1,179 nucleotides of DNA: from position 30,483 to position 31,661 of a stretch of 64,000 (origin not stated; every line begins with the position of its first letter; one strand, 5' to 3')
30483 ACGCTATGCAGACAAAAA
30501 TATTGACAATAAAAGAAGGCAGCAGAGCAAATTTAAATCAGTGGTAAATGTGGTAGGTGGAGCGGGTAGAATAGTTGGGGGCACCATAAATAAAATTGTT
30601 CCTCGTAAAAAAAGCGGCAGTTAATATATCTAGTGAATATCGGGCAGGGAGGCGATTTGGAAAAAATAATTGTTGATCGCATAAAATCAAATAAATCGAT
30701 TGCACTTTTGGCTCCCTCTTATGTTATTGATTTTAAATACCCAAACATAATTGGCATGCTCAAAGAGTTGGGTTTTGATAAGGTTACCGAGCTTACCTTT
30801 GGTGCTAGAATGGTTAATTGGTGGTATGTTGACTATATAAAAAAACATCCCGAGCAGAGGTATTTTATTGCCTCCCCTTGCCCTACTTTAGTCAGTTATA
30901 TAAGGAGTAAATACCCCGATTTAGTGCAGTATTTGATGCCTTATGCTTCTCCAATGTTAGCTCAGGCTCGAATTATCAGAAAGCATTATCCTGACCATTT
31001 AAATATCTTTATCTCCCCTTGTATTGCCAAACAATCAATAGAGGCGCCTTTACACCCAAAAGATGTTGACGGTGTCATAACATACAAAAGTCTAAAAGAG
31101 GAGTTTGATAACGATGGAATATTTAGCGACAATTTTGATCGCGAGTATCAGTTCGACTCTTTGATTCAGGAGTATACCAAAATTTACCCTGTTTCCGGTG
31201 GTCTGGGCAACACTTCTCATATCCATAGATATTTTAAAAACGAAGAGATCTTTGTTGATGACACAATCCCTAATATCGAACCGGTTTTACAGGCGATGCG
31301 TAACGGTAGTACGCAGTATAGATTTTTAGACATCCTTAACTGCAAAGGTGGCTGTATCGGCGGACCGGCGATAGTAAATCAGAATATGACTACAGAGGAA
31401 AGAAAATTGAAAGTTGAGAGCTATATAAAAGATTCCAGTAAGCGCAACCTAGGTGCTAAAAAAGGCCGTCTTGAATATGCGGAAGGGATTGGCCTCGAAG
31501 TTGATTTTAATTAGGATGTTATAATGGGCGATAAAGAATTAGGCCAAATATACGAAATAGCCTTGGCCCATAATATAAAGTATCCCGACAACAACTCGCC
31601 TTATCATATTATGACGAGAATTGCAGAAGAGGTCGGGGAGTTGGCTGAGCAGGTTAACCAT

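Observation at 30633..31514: Minimal H-domain homolog with SPCP in place of TSCCP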

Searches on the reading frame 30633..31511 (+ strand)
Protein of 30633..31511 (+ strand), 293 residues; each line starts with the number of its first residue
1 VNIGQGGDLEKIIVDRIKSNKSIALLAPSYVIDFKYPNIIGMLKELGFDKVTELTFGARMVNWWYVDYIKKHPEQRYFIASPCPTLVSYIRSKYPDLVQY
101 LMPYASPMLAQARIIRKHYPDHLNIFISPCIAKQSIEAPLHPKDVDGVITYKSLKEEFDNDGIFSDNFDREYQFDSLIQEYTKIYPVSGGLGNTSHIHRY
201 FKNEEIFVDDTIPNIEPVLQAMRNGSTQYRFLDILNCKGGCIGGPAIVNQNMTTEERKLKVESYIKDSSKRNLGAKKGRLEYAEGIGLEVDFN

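Call 3: search_protein_families(library=pfam, proteins=[window:30633-31511:+], max_evalue=0.1)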
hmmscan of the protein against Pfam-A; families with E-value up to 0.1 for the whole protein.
window:30633-31511:+ (293 aa): 1 family
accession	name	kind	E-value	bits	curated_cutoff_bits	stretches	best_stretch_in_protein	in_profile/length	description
PF02906.19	Fe_hyd_lg_C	-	4.1e-36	125.3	22.1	1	24-245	5-245/245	Iron only hydrogenase large subunit, C-terminal domain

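Call 4: search_protein_families(library=ncbifam, proteins=[window:30633-31511:+], max_evalue=0.1)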
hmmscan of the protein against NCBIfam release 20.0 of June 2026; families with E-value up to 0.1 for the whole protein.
window:30633-31511:+ (293 aa): 4 families
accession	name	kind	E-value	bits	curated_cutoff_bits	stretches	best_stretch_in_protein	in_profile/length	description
TIGR04105.1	FeFe_hydrog_B1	subfamily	3.5e-38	131.5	450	1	14-250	215-461/462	monomeric [FeFe] hydrogenase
NF040763.1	FeFe_hydrog_A6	exception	2.7e-18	65.7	765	2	39-190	253-422/571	NADH-dependent [FeFe] hydrogenase, group A6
TIGR02512.1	FeFe_hydrog_A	subfamily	3.5e-18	65.6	405.95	2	38-192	114-286/375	[FeFe] hydrogenase, group A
NF040762.1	Hydr_FeFe_Clost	exception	1.4e-08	33.8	900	2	39-133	252-357/572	ferredoxin hydrogenase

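Call 5: search_solved_structures(query=window:30633-31511:+, max_evalue=1, show_alignments=3)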
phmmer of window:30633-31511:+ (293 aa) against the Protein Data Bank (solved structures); distinct sequences matched with E-value up to 1: 43.
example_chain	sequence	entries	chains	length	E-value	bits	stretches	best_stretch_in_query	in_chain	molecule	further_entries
8a6t_A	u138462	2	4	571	1.3e-14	57.7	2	38-191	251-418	Electron bifurcating hydrogenase subunit HydA1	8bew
7qv7_D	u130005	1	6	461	4.7e-11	46.1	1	38-216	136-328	Hydrogen dependent carbon dioxide reductase subunit HydA2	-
2n0s_A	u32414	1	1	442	2e-09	40.7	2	42-135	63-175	Fe-hydrogenase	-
6gm6_A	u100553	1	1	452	2e-09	40.7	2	42-135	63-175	Fe-hydrogenase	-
6gm5_A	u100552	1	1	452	2.1e-09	40.6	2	42-135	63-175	Fe-hydrogenase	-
6gm7_A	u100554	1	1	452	2.2e-09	40.6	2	42-135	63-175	Fe-hydrogenase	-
3lx4_A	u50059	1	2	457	2.2e-09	40.6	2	42-135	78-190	Fe-hydrogenase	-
4r0v_A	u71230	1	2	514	3.2e-09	40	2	42-135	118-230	Fe-hydrogenase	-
7qhf_A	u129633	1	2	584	9.9e-09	38.4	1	39-192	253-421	Iron hydrogenase 1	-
6gm2_A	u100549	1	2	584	1.3e-08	38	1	39-191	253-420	Iron hydrogenase 1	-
6gly_A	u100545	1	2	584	1.4e-08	38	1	39-191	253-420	Iron hydrogenase 1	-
6glz_A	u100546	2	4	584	1.4e-08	37.9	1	39-192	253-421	Iron hydrogenase 1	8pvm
6gm0_A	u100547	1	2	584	2e-08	37.5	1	39-192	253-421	Iron hydrogenase 1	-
7p5h_A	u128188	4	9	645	2.2e-08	37.3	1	38-157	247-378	Fe-hydrogenase, subunit alpha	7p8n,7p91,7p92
1c4a_A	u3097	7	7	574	2.4e-08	37.2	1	39-191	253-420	PROTEIN (FE-ONLY HYDROGENASE) | PROTEIN (PERIPLASMIC HYDROGENASE 1) | Iron hydrogenase 1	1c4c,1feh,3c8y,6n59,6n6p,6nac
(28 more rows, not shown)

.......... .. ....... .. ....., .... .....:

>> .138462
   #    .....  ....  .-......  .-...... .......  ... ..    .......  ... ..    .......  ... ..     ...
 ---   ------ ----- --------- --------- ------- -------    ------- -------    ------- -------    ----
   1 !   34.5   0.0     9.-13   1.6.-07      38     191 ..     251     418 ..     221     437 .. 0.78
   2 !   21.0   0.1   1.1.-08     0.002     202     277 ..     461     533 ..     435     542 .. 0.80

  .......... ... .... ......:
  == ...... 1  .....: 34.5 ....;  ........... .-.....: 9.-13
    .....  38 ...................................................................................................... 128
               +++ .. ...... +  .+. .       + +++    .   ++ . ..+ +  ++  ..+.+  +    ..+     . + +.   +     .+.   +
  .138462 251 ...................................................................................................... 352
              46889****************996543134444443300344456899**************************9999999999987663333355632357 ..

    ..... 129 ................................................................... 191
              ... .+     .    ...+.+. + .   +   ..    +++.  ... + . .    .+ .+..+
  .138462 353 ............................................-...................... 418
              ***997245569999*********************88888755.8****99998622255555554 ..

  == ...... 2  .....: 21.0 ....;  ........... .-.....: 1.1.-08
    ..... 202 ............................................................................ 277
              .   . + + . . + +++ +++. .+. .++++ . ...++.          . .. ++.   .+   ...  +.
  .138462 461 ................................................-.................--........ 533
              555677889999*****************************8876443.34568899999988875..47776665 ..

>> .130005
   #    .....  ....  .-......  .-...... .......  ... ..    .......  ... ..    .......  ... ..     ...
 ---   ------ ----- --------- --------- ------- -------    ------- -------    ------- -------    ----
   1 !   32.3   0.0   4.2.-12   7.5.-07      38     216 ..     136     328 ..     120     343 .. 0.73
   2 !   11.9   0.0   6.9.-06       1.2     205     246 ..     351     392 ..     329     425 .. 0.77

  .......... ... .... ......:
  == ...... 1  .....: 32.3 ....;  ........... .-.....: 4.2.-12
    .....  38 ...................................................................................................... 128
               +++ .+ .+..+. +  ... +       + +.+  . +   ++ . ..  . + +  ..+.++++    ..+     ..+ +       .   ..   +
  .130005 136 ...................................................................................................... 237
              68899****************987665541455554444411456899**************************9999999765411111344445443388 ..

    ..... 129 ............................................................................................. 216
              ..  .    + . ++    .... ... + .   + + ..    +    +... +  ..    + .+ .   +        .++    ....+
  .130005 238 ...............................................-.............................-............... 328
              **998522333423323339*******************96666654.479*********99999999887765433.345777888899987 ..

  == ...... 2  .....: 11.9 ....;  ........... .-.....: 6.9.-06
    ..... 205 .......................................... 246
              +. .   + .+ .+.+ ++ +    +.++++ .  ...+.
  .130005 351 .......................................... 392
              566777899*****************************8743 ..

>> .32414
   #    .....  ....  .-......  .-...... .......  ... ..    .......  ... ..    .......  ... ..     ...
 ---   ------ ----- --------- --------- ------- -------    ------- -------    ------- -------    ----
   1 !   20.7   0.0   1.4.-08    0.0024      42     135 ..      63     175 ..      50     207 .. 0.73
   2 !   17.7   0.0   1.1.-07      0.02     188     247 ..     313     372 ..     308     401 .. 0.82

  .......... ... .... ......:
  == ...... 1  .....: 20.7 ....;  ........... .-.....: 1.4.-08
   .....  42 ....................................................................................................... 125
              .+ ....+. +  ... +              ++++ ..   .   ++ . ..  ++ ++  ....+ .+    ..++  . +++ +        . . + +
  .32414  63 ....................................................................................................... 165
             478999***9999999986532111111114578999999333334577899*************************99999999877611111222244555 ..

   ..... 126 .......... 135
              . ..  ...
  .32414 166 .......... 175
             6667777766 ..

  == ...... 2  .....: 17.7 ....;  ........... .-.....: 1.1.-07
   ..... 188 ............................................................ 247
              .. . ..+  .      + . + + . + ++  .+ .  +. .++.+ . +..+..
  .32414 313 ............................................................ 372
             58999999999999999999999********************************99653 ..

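Call 7: find_homologous_proteins(query=window:30633-31511:+, max_evalue=0.00001)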
Query window:30633-31511:+ (293 aa): 933 proteins with E <= 0.00001 among 8000 candidates; the best 120 are listed.
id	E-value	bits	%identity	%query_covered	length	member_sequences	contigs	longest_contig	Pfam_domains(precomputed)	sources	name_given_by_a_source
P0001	1.0e-191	654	100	97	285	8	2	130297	PF02906.20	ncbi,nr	ncbi:MAG: hypothetical protein BWY19_00129 [bacterium ADurb.Bin212]|nr:MAG: hypothetical protein BWY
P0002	3.3e-137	475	69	97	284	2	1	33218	PF02906.20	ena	-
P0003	8.2e-137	474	69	96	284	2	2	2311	PF02906.20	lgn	-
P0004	2.9e-135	469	70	97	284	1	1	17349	PF02906.20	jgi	jgi:iron only hydrogenase large subunit-like protein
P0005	1.3e-134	466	69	97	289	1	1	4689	PF02906.20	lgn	-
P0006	3.9e-134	465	67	97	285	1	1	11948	PF02906.20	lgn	-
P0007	7.2e-131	454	67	97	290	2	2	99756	PF02906.20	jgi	-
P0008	8.9e-129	447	65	96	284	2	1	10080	PF02906.20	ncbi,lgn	-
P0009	4.5e-128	445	68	92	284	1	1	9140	PF02906.20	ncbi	-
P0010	4.8e-128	445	69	94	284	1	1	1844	PF02906.20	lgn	-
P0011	4.7e-126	438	63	97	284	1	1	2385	PF02906.20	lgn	-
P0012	1.4e-125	437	63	96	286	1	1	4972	PF02906.20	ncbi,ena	-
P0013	7.0e-124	431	63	96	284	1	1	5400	PF02906.20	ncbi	-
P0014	7.3e-123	428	64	95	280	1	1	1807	PF02906.20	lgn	-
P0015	6.4e-114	399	63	94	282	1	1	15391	PF02906.20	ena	-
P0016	5.0e-112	392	58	96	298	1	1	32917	PF02906.20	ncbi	-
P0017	1.1e-111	391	61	94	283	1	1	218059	PF02906.20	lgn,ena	-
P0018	2.5e-110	387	61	94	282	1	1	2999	PF02906.20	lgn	-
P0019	1.5e-108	381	57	95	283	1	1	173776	PF02906.20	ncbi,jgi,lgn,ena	ncbi:MAG: [Fe-Fe] hydrogenase large subunit C-terminal domain-containing protein [Patescibacteria gr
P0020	2.0e-108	381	61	94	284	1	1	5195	PF02906.20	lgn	-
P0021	2.9e-108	380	58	97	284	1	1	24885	PF02906.20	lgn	-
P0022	7.6e-108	379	57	95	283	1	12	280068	PF02906.20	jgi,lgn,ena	jgi:iron only hydrogenase large subunit-like protein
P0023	1.2e-107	378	57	95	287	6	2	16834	PF02906.20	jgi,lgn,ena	-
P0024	2.9e-106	373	57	95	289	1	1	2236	PF02906.20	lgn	-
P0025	4.2e-106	373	59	94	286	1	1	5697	PF02906.20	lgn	-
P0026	2.5e-105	370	58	95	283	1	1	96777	PF02906.20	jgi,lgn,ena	-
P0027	5.8e-105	369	56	96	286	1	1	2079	PF02906.20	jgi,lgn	jgi:iron only hydrogenase large subunit-like protein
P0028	1.2e-104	368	56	96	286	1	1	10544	PF02906.20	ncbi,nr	ncbi:MAG: hypothetical protein NTY11_01420 [Candidatus Parcubacteria bacterium]|nr:hypothetical prot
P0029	1.4e-104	368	57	92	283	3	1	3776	PF02906.20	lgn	-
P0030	5.6e-104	366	56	93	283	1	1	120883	PF02906.20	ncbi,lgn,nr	ncbi:MAG: hypothetical protein HGB08_02815 [Candidatus Moranbacteria bacterium]|nr:hypothetical prot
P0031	8.8e-104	365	54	97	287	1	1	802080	PF02906.20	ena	-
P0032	1.0e-103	365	56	95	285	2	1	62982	PF02906.20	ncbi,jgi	ncbi:MAG: [Fe-Fe] hydrogenase large subunit C-terminal domain-containing protein [Candidatus Buchana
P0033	2.5e-103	364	53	97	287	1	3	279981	PF02906.20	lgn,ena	-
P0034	1.1e-102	362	57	94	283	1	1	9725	PF02906.20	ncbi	-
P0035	3.1e-102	360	54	96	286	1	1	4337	PF02906.20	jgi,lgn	jgi:iron only hydrogenase large subunit-like protein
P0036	3.9e-102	360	56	94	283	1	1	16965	PF02906.20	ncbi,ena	-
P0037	4.0e-102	360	57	97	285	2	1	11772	PF02906.20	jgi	-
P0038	4.4e-102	360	57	95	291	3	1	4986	PF02906.20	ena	-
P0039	4.7e-102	360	56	96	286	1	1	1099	PF02906.20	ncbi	-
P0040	5.5e-102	359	56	95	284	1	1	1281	PF02906.20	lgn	-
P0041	6.5e-102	359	53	96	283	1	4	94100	PF02906.20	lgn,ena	-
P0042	7.2e-102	359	54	95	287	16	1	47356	PF02906.20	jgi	jgi:iron only hydrogenase large subunit-like protein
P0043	1.7e-101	358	56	95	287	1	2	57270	PF02906.20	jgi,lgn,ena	-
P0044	2.0e-101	358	56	95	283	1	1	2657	PF02906.20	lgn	-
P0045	2.3e-101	357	56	95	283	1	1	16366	PF02906.20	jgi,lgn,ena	-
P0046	3.7e-101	357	54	96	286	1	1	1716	PF02906.20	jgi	-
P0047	5.3e-101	356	54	95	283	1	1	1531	PF02906.20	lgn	-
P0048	5.4e-101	356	56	94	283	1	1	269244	PF02906.20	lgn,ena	-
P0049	8.1e-101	356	56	95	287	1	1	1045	PF02906.20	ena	-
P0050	8.7e-101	355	55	95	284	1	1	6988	PF02906.20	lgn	-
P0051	1.1e-100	355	56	95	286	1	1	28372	PF02906.20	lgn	-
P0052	1.1e-100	355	55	99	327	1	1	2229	PF02906.20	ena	-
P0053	2.0e-100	354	55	96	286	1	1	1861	PF02906.20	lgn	-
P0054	2.0e-100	354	56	95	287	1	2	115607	PF02906.20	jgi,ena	-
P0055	2.0e-100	354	57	91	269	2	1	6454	PF02906.20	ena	-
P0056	2.6e-100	354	55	95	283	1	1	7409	PF02906.20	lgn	-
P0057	2.6e-100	354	54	96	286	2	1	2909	PF02906.20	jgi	jgi:iron only hydrogenase large subunit-like protein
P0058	2.9e-100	354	56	96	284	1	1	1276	PF02906.20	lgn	-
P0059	3.3e-100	354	53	95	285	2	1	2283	PF02906.20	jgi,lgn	jgi:iron only hydrogenase large subunit-like protein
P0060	3.4e-100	354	55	96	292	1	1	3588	PF02906.20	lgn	-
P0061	4.5e-100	353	53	94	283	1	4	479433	PF02906.20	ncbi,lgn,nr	ncbi:MAG: [Fe-Fe] hydrogenase large subunit C-terminal domain-containing protein [Patescibacteria gr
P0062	7.6e-100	352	53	98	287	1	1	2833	PF02906.20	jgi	jgi:iron only hydrogenase large subunit-like protein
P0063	1.1e-99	352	56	95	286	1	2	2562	PF02906.20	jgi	jgi:iron only hydrogenase large subunit-like protein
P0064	1.1e-99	352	55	91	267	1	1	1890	PF02906.20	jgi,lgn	-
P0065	1.3e-99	352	55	91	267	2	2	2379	PF02906.20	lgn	-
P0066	1.3e-99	352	56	94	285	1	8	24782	PF02906.20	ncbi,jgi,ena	-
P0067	1.4e-99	352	55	97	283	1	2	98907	PF02906.20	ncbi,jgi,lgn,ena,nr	ncbi:hypothetical protein KJ562_00650 [Patescibacteria group bacterium]|nr:hypothetical protein [Pat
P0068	1.4e-99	352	54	95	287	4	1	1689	PF02906.20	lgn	-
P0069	1.5e-99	351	54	95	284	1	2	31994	PF02906.20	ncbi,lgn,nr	ncbi:MAG: hypothetical protein NT155_02055 [Candidatus Staskawiczbacteria bacterium]|nr:hypothetical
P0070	1.5e-99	351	53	95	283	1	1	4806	PF02906.20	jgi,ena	-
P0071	1.6e-99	351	54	95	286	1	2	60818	PF02906.20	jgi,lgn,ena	-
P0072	1.7e-99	351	56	95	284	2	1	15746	PF02906.20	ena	-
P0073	2.3e-99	351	54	95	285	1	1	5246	PF02906.20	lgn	-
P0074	2.4e-99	351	56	95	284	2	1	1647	PF02906.20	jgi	-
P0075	2.5e-99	351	54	95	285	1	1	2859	PF02906.20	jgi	-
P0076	2.8e-99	351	55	93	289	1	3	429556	PF02906.20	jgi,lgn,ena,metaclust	metaclust:\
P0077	2.8e-99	351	54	95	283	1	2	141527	PF02906.20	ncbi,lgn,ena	-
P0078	3.2e-99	350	54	95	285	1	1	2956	PF02906.20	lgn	-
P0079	4.0e-99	350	54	94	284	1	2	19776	PF02906.20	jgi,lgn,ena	jgi:iron only hydrogenase large subunit-like protein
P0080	4.5e-99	350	53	95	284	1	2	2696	PF02906.20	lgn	-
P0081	6.0e-99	349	53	95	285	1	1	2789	PF02906.20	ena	-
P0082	7.8e-99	349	52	95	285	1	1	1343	PF02906.20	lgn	-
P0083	9.7e-99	349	56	96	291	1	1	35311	PF02906.20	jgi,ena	-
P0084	2.0e-98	348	54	95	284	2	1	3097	PF02906.20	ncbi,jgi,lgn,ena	-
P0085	2.1e-98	348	53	96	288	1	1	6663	PF02906.20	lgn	-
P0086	2.1e-98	348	55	95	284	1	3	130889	PF02906.20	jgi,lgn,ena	-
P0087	2.6e-98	347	54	95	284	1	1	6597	PF02906.20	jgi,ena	-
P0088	4.1e-98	347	55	95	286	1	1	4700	PF02906.20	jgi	jgi:iron only hydrogenase large subunit-like protein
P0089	6.9e-98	346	53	95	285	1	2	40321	PF02906.20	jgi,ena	jgi:iron only hydrogenase large subunit-like protein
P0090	8.3e-98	346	54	95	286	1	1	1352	PF02906.20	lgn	-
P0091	8.7e-98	346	56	95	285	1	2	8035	PF02906.20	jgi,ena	jgi:iron only hydrogenase large subunit-like protein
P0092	8.8e-98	346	53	90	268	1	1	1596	PF02906.20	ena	-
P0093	8.8e-98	346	55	95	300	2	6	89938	PF02906.20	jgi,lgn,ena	jgi:iron only hydrogenase large subunit-like protein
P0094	9.7e-98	345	53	95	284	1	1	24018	PF02906.20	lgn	-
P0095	1.0e-97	345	55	95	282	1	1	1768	PF02906.20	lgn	-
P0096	1.2e-97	345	56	95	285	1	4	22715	PF02906.20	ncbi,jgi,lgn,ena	-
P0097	1.2e-97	345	55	95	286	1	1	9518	PF02906.20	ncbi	-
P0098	1.7e-97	345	53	95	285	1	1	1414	PF02906.20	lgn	-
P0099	1.8e-97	345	54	94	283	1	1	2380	PF02906.20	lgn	-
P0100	1.8e-97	345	53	96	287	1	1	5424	PF02906.20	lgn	-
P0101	1.8e-97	345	54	96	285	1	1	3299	PF02906.20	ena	-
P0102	2.3e-97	344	51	95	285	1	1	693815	PF02906.20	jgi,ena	-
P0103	2.3e-97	344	52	95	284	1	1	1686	PF02906.20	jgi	-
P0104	2.5e-97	344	57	95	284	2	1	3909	PF02906.20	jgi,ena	-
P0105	2.8e-97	344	56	95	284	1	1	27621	PF02906.20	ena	-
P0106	3.0e-97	344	54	95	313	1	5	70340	PF02906.20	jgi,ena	-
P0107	3.2e-97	344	53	95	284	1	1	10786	PF02906.20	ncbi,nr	ncbi:MAG: hypothetical protein NTV36_00600 [Candidatus Staskawiczbacteria bacterium]|nr:hypothetical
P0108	3.7e-97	344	55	95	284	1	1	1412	PF02906.20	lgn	-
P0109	4.1e-97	343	55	95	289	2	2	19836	PF02906.20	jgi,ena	-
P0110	4.7e-97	343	54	95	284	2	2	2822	PF02906.20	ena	-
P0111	5.0e-97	343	54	95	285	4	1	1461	PF02906.20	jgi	jgi:iron only hydrogenase large subunit-like protein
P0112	5.2e-97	343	52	95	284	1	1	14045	PF02906.20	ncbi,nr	ncbi:MAG: hypothetical protein NTY04_03795 [Candidatus Staskawiczbacteria bacterium]|nr:hypothetical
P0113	5.3e-97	343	55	95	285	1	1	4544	PF02906.20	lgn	-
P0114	6.2e-97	343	54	96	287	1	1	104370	PF02906.20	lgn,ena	-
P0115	7.2e-97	343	53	96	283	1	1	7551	PF02906.20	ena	-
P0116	7.5e-97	343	54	95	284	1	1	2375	PF02906.20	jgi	jgi:iron only hydrogenase large subunit-like protein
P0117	7.8e-97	343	53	94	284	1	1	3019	PF02906.20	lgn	-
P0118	8.1e-97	342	53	95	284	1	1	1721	PF02906.20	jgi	jgi:iron only hydrogenase large subunit-like protein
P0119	9.3e-97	342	54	92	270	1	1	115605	PF02906.20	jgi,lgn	jgi:iron only hydrogenase large subunit-like protein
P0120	1.1e-96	342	55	94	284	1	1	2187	PF02906.20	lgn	-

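Call 20: find_related_loci(query=A1, collection=genome_contigs, flank=10000)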
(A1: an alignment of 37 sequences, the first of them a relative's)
Query A1 (285 aa) in genome_contigs; peptide patterns used: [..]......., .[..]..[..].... (x = any residue, [..] = any of these).
111 stretches matched a pattern; 91 encode a relative of the query (tblastn E <= 1e-3); the best 80 are kept; 80 distinct loci.
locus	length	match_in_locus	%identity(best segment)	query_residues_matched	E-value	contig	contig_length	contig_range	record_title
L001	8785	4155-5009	67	1-285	3e-136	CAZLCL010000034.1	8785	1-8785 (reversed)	MAG TPA_asm: uncultured Candidatus Saccharibacteria bacterium isolate binchicken_co20_428 genome assembly, contig: NODE_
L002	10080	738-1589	64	1-284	6e-133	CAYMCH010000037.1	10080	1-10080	MAG TPA_asm: uncultured Candidatus Saccharibacteria bacterium isolate SRP192927_co2_25 genome assembly, contig: NODE_130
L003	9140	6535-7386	67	1-284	4e-129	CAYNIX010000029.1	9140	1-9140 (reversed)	MAG TPA_asm: uncultured Candidatus Saccharibacteria bacterium isolate binchicken_co22_215 genome assembly, contig: NODE_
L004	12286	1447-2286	58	5-284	4e-116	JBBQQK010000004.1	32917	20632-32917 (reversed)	MAG: Patescibacteria group bacterium isolate Co_metawrap_1577 Cmw_1577_k141_17215610_length_32917_cov_9.9978, whole geno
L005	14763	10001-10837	57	6-284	4e-113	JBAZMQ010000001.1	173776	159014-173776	MAG: Patescibacteria group bacterium isolate SO_2017_LW4_47 scaffold_273_c1_LW137-91_2017, whole genome shotgun sequence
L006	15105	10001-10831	57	6-282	4e-109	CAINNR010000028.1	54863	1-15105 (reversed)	uncultured Candidatus Berkelbacteria bacterium isolate AlinenLipids_bin-4476 genome assembly, contig: bin-4476:28/39, wh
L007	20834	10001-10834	56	6-283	7e-109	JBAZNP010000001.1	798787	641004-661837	MAG: Patescibacteria group bacterium isolate SO_2017_LW4_72 scaffold_15_c1_LW137-91_2017, whole genome shotgun sequence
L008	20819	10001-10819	56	6-278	2e-108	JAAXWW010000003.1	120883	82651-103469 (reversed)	MAG: Candidatus Moraniibacteriota bacterium isolate W9_Combined_metabat2_046 W9_Combined_metabat2_046_NODE_81, whole gen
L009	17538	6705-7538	54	6-284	1e-105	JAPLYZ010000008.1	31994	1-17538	MAG: Candidatus Staskawiczbacteria bacterium isolate LacPavin_0920_WC70_MAG_39_33 LacPavin_0920_WC70_scaffold_644951, wh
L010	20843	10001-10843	54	5-285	5e-105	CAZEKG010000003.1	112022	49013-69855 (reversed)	MAG TPA_asm: uncultured Gammaproteobacteria bacterium isolate SRP170004_co1_594 genome assembly, contig: NODE_182_length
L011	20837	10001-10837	54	6-284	3e-105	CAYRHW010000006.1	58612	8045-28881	MAG TPA_asm: uncultured Candidatus Saccharibacteria bacterium isolate SRP178699_co1_611 genome assembly, contig: NODE_43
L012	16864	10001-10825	56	6-280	3e-104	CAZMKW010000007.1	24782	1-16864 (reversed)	MAG TPA_asm: uncultured Candidatus Saccharibacteria bacterium isolate SRP178699_co1_461 genome assembly, contig: NODE_22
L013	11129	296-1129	53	6-284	1e-101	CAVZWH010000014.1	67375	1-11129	MAG: Candidatus Staskawiczbacteria bacterium isolate MFD02138.bin.1.79 genome assembly, contig: contig_135416, whole gen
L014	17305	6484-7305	55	6-280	5e-101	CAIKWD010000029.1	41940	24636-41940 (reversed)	Candidatus Staskawiczbacteria bacterium isolate MJ-time_bin-8344 genome assembly, contig: bin-8344:29/31, whole genome s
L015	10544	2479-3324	56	3-284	2e-109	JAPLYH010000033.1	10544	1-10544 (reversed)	MAG: Candidatus Parcubacteria bacterium isolate LacPavin_0419_WC90_MAG_36_8 LacPavin_0419_WC90_scaffold_301297, whole ge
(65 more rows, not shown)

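Call 29: predict_structure(alignment_id=A1)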
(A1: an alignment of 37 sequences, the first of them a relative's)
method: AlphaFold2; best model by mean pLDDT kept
length: 285 residues; sequences in the alignment: 37
mean_pLDDT: 88.4   pTM: 0.86
mean pLDDT of the five models: 88.4, 87.7, 85.9, 85.8, 84.7
residues with pLDDT >= 90: 188; 70-90: 65; 50-70: 32; < 50: 0
segments of 3 or more residues with pLDDT < 50: none
pLDDT, mean of each block of 10 residues (from residue 1): 81 94 93 96 88 87 95 93 96 92 93 95 94 95 96 95 78 57 69 93 96 97 94 92 94 87 61 81 79
secondary structure, 60 per line:
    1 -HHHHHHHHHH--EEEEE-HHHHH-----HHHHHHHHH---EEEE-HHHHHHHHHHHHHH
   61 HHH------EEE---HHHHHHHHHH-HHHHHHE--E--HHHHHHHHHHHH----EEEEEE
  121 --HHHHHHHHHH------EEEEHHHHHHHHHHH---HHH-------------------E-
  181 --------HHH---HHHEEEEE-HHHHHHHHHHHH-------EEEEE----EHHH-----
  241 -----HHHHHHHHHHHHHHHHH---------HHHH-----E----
elements in order: H2-11 E14-18 H20-24 H30-38 E42-45 H47-63 E70-72 H76-85 H87-92 H99-110 E115-120 H123-132 E139-142 H143-153 E198-202 H204-215 E223-227 H246-262 H272-275
